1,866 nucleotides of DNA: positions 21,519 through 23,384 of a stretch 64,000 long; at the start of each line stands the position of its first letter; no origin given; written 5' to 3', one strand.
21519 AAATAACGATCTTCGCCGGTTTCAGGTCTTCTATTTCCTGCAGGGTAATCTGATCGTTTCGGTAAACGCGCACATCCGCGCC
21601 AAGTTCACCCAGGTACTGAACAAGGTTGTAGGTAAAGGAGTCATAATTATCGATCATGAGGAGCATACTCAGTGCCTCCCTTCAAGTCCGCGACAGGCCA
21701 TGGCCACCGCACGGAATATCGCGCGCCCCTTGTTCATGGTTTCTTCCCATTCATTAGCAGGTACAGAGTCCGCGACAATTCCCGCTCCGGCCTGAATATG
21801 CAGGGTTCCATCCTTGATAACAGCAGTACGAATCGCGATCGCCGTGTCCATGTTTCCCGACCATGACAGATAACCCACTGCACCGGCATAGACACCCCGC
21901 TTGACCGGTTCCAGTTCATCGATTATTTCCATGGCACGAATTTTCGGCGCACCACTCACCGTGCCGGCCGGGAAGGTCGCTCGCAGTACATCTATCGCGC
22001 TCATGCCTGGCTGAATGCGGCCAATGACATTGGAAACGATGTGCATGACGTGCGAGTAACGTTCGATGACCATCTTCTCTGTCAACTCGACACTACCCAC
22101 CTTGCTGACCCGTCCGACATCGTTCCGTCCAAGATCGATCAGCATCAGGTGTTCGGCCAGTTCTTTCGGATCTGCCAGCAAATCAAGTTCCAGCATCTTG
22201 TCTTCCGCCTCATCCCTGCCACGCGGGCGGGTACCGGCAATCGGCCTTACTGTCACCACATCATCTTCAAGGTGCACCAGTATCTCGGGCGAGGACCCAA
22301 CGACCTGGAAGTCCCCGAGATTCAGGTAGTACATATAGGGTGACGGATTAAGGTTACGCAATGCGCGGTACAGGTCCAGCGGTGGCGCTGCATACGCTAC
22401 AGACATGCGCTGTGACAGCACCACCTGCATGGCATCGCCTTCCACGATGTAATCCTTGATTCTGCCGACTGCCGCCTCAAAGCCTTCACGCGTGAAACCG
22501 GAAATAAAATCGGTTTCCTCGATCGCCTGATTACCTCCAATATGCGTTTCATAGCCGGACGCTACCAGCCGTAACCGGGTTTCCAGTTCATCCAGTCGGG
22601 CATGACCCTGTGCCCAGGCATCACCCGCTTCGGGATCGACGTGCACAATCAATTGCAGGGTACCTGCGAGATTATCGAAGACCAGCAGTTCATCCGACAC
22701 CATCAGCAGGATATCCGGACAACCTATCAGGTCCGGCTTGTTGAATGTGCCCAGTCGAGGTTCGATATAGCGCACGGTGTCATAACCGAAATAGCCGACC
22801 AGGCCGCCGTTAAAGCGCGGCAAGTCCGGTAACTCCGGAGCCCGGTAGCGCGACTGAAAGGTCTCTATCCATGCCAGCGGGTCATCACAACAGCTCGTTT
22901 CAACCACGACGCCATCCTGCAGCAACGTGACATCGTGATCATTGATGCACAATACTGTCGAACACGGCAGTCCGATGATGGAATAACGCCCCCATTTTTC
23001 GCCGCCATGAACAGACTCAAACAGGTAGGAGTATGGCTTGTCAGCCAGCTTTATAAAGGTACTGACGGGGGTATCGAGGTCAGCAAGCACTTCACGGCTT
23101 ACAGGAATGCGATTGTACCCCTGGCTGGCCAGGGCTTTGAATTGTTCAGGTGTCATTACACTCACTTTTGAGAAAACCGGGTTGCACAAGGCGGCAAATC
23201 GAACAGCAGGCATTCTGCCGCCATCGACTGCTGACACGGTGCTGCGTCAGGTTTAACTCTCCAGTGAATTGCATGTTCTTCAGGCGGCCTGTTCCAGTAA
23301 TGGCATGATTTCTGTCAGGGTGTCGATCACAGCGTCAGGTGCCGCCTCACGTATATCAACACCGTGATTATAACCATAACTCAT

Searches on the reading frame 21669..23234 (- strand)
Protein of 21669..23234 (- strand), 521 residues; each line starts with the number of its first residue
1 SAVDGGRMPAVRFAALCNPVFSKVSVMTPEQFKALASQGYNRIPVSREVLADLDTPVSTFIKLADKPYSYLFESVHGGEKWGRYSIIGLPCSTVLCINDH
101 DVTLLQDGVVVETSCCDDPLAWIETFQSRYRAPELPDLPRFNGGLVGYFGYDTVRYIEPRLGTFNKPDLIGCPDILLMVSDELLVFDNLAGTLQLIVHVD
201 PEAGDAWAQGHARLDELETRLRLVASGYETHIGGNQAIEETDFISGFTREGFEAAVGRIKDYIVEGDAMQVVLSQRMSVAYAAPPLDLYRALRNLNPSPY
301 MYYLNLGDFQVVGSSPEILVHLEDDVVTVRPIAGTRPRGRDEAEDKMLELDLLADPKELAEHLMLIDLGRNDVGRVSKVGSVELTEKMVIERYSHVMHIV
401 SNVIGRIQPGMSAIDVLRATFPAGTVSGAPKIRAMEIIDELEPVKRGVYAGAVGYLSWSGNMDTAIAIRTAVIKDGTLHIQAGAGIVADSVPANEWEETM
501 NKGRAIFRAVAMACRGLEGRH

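Call 45: search_protein_families(library=pfam, proteins=[window:21669-23234:-], max_evalue=0.00001)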
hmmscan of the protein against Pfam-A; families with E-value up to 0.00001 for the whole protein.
window:21669-23234:- (521 aa): 2 families
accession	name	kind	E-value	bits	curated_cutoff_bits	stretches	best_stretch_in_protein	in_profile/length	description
PF00425.24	Chorismate_bind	-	3.5e-94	315.6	27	1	249-502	2-257/257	chorismate binding enzyme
PF04715.19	Anth_synt_I_N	-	4.6e-32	111.6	23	1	52-194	1-139/140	Anthranilate synthase component I, N terminal region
